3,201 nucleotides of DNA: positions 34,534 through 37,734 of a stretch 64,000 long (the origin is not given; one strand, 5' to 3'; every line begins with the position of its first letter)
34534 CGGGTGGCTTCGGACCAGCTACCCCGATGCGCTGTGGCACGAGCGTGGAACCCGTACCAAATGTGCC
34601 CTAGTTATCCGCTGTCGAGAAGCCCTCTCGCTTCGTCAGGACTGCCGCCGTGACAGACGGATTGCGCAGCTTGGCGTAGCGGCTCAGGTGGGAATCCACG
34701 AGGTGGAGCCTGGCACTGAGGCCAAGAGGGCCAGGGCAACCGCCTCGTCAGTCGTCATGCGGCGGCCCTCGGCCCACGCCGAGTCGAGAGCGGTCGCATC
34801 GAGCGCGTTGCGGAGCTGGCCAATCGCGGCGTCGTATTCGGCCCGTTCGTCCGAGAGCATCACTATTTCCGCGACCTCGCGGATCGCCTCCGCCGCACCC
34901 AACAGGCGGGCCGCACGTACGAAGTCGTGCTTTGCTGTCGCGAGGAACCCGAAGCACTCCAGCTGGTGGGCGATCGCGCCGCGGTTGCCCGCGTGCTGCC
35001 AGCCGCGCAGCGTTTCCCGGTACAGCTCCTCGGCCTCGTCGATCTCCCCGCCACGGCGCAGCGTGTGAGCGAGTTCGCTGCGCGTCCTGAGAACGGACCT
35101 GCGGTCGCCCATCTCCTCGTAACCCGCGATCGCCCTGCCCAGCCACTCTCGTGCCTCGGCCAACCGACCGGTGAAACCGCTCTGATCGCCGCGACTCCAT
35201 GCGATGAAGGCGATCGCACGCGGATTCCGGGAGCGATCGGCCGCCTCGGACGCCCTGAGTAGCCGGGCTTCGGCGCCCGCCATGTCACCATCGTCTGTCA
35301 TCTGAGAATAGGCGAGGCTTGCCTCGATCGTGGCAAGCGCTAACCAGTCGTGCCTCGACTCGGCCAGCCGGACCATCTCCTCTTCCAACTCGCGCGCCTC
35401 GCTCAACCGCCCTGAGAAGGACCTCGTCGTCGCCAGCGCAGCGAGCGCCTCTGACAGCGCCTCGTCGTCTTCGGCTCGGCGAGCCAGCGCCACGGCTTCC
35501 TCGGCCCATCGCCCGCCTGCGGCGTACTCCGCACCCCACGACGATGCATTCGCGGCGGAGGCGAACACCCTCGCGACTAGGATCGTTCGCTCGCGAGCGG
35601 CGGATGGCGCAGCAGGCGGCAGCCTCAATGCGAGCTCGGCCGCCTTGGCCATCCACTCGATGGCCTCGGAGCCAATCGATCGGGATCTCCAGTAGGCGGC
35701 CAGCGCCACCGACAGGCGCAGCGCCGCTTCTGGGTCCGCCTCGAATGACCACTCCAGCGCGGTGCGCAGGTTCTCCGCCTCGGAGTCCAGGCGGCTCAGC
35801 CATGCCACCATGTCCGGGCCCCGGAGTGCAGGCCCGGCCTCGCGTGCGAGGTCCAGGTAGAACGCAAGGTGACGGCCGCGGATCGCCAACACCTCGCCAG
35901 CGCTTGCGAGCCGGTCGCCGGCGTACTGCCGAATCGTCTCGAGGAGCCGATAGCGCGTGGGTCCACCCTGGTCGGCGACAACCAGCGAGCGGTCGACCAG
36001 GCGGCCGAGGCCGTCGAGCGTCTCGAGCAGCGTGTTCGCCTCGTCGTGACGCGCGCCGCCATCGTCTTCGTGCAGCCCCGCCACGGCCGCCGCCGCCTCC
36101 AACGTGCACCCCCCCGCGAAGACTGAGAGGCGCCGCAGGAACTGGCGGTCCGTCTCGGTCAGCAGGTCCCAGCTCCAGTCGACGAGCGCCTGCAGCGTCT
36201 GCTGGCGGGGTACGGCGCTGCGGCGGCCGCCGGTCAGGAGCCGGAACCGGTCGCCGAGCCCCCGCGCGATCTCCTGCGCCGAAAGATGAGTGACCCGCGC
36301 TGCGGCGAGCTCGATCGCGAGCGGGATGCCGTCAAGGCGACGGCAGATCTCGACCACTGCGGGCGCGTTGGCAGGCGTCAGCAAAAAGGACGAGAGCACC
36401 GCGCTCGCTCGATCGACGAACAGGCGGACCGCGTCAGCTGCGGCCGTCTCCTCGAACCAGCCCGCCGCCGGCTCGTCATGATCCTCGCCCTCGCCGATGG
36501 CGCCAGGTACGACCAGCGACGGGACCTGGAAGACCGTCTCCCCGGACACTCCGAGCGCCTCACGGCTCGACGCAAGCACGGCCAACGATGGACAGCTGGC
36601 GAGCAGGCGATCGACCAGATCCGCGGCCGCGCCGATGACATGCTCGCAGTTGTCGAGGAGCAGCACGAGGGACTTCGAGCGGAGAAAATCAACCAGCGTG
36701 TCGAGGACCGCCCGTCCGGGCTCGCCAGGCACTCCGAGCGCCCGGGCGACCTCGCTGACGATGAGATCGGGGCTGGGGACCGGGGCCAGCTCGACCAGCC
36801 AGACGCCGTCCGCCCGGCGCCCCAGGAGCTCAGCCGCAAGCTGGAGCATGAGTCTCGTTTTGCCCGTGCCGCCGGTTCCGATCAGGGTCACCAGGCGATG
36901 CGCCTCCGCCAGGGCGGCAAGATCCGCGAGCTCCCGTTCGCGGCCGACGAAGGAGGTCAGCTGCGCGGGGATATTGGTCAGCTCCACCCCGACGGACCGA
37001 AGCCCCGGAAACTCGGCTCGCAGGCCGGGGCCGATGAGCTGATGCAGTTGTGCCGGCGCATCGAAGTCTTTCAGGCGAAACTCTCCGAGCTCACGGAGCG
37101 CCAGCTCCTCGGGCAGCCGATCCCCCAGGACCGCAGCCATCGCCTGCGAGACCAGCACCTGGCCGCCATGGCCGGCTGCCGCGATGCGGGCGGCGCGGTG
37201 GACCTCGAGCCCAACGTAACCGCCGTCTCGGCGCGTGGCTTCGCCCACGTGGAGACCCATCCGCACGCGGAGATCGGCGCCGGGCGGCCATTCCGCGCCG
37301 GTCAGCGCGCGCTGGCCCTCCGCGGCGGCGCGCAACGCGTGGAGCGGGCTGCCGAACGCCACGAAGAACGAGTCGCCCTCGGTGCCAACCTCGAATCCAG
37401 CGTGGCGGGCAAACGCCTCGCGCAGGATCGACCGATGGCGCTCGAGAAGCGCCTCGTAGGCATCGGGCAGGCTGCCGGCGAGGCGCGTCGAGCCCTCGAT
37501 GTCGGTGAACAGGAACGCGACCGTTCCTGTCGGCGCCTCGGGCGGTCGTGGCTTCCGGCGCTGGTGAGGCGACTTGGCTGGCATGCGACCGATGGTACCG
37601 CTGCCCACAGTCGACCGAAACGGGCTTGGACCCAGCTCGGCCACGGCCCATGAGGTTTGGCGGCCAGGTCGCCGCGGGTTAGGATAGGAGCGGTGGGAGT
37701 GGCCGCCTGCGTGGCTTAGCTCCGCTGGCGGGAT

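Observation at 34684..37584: Island cargo consisting of a single giant adenylyl/guanylyl cyclase / NB-ARC / TPR STAND NTPase, a candidate signalling or defence module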

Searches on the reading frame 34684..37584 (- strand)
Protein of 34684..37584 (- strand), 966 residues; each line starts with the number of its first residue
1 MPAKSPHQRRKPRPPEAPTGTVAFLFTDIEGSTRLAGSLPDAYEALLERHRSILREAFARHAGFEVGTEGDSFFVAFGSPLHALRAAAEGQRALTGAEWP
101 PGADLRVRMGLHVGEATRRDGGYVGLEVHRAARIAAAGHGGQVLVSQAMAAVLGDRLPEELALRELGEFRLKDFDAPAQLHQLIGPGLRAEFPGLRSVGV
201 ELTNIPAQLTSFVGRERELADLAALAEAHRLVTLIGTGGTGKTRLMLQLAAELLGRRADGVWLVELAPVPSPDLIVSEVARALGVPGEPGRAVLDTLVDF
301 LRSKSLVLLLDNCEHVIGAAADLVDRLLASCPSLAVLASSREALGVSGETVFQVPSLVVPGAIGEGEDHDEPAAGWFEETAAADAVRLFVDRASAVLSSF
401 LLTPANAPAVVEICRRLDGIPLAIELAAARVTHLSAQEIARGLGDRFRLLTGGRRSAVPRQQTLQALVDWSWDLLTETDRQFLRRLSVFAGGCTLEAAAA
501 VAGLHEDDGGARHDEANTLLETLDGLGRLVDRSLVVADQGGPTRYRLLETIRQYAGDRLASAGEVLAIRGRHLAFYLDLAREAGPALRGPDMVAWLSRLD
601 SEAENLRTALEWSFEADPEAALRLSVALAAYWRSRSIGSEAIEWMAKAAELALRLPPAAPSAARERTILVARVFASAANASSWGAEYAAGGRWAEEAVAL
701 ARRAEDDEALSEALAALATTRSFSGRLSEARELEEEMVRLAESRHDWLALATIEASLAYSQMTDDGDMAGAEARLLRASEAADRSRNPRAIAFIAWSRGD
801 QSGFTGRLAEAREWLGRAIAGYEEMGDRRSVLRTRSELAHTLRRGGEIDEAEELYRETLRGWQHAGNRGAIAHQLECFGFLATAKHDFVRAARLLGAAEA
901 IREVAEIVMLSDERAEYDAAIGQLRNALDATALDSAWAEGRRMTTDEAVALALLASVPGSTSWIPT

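Call 6: search_protein_families(library=pfam, proteins=[window:34684-37584:-], max_evalue=0.1)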
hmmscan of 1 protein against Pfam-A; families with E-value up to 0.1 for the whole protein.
window:34684-37584:- (966 aa): 10 families
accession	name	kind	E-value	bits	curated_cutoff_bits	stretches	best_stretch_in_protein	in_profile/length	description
PF00211.25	Guanylate_cyc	-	8.1e-11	42.3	21.9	1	18-172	5-171/183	Adenylate and Guanylate cyclase catalytic domain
PF13424.12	TPR_12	-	6.1e-10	39.6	30.1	3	805-861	16-74/77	Tetratricopeptide repeat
PF13401.12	AAA_22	-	2.2e-09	38.2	27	1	229-321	5-98/130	AAA domain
PF25199.1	nSTAND_NTPase5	-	1.4e-05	25.4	34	1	226-342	38-134/145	Novel STAND NTPase 5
PF13191.12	AAA_16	-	1.9e-05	25.7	32.6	1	212-272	2-75/167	AAA ATPase domain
PF13374.12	TPR_10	-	0.00048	20.5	27.5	1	831-863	1-33/42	Tetratricopeptide repeat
PF13481.12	AAA_25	-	0.0005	20.2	27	1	227-269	31-71/195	AAA domain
PF01637.24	ATPase_2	-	0.0026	18.1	33.2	1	212-266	1-57/225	ATPase domain predominantly from Archaea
PF20720.3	nSTAND3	-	0.017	15.3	27.2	1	223-258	11-46/155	Novel STAND NTPase 3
PF00931.28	NB-ARC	-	0.033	13.9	23.5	1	230-312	19-108/248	NB-ARC domain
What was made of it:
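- On Class III nucleotidyl cyclase (PF00211): 42.3 bits against gathering score 21.9 (call 6).
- On STAND NTPase, NB-ARC/AP-ATPase-like: AAA_22 is the only ATPase model above its threshold (call 6).
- On Rv0386-type cyclase/ATPase/TPR/LuxR regulators: No GerE hit (call 6).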

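Call 7: search_protein_families(library=ncbifam, proteins=[window:34684-37584:-], max_evalue=0.1)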
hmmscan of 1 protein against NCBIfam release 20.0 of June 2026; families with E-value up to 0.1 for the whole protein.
window:34684-37584:- (966 aa): 3 families
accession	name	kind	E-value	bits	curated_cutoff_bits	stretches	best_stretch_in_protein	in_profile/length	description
NF058673.1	LipAdnlyCyLipJMY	equivalog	6.6e-20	71.2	800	1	24-153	298-422/449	bifunctional lipase/adenylate cyclase LipJ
NF040586.1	FxSxx_TPR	equivalog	1.2e-11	43.9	300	2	205-488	1-254/830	FxSxx-COOH system tetratricopeptide repeat protein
NF053520.1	HK_Porph_FimS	equivalog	0.094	10.9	600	0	695-899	68-271/618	sensor histidine kinase FimS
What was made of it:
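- Closest known: Ma1120. Same: The best NCBIfam hit is the LipJ model (call 7).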

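Call 8: search_protein_families(library=padloc, proteins=[window:34684-37584:-], max_evalue=0.1)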
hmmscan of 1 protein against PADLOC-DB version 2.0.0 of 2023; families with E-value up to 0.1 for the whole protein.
window:34684-37584:- (966 aa): 2 families
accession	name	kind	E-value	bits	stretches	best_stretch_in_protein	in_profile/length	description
PDLC04140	mad8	-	5.9e-05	20.7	1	227-285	25-76/314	mads_8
PDLC04244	PDC-M01A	-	0.01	12.6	1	229-256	190-217/482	-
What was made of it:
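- On Avs (antiviral STAND): PADLOC gives only mad8 at 5.9e-5, over the P-loop (call 8).
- On Pycsar: No PycC HMM hit (call 8).
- Closest known: Avs. Different: No HMM membership in either (call 8).
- No Avs, PycC or other defence HMM hit beyond a marginal P-loop match (call 8).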
